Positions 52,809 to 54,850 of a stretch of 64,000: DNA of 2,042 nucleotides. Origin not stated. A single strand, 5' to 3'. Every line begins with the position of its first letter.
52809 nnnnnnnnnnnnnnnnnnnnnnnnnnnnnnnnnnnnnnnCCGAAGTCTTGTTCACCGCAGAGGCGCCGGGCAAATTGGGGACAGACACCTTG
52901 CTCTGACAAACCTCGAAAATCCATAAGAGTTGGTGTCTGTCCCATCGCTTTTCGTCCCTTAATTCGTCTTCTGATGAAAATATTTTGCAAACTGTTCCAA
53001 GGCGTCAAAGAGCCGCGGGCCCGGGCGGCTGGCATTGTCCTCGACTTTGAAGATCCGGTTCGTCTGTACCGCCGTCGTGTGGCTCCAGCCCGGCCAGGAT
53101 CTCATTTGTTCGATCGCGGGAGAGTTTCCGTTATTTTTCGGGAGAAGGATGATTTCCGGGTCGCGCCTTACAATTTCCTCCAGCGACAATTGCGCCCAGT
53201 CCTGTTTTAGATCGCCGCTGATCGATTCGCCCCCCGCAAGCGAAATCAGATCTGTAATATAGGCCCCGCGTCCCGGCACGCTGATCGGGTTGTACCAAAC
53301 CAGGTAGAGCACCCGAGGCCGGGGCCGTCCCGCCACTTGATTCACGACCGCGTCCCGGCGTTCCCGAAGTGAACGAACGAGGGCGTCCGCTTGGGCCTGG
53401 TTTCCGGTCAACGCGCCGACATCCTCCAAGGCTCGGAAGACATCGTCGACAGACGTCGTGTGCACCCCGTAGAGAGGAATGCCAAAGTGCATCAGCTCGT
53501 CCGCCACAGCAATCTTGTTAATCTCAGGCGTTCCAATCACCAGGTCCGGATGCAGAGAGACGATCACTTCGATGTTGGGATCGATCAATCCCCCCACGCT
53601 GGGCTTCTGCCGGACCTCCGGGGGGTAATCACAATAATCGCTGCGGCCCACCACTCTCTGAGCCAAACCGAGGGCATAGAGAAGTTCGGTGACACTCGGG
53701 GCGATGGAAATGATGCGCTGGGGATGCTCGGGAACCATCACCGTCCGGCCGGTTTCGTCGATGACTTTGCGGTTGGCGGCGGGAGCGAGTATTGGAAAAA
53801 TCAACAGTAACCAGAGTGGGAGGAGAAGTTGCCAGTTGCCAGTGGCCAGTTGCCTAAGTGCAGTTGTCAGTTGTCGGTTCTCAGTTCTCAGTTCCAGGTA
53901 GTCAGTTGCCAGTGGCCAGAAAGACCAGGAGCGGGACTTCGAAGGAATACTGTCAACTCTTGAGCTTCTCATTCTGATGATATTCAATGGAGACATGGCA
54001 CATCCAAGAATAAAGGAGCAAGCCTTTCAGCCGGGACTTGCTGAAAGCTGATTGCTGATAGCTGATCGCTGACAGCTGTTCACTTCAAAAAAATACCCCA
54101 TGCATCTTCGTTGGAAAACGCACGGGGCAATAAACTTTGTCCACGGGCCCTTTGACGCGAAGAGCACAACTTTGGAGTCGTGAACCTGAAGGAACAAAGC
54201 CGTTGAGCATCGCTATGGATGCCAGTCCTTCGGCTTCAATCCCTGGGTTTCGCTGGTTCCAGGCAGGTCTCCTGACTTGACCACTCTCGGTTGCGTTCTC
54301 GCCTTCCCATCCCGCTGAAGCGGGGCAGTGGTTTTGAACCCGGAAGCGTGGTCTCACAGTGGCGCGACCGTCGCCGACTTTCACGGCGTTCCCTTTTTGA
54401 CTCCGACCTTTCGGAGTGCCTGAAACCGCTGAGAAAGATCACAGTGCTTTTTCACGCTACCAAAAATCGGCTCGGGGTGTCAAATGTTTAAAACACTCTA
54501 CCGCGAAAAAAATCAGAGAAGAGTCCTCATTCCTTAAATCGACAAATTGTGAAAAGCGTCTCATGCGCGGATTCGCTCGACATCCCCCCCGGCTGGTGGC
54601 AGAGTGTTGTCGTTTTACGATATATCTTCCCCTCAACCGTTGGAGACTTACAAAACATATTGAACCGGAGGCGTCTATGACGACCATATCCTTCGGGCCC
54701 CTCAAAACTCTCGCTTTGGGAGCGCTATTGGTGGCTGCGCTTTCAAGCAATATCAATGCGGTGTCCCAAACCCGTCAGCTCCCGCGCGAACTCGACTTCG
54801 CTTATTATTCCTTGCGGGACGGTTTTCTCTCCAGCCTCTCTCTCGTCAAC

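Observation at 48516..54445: Cobalamin-riboswitch-controlled TonB receptor / ABC uptake operon with unusually long, repeat-laden leader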

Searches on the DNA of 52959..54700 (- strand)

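Call 13: search_rna_families(sources=[L001, L002, L003, L004, L006, L007, L008, L009, L010, L011, L012], threshold=gathering)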
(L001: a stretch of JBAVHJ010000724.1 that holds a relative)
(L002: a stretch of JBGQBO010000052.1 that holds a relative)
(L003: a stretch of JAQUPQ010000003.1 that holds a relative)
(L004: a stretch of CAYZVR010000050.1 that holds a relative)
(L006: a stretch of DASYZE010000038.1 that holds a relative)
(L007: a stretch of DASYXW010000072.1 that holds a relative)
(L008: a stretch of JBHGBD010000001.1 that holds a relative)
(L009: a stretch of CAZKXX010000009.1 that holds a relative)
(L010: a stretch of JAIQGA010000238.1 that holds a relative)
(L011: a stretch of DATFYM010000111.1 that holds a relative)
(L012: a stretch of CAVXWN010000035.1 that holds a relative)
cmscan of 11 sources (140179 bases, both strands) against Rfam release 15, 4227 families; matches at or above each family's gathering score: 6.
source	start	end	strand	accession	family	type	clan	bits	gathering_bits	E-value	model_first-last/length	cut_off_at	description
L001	5315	5509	+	RF00174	Cobalamin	Cis-reg; riboswitch;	CL00101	102.6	31.5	3.4e-24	1-189/189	no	Cobalamin riboswitch aptamer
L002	5383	5577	+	RF00174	Cobalamin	Cis-reg; riboswitch;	CL00101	101.4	31.5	7.3e-24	1-189/189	no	Cobalamin riboswitch aptamer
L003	5450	5639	+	RF00174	Cobalamin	Cis-reg; riboswitch;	CL00101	99.6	31.5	2.4e-23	1-189/189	no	Cobalamin riboswitch aptamer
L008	5557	5792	+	RF00174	Cobalamin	Cis-reg; riboswitch;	CL00101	81.7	31.5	3.1e-18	1-189/189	no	Cobalamin riboswitch aptamer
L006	5509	5759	+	RF00174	Cobalamin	Cis-reg; riboswitch;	CL00101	80.2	31.5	8.4e-18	1-189/189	no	Cobalamin riboswitch aptamer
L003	9830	10038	+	RF00174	Cobalamin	Cis-reg; riboswitch;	CL00101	76.4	31.5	1e-16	1-189/189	no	Cobalamin riboswitch aptamer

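Call 71: search_rna_families(source=window, start=53700, end=54700, threshold=evalue, max_evalue=1)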
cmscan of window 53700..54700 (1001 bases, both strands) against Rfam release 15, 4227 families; matches with E-value up to 1: 1.
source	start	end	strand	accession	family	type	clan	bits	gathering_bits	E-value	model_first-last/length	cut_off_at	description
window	54245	54438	-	RF00174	Cobalamin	Cis-reg; riboswitch;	CL00101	99.1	31.5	2.3e-25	1-189/189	no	Cobalamin riboswitch aptamer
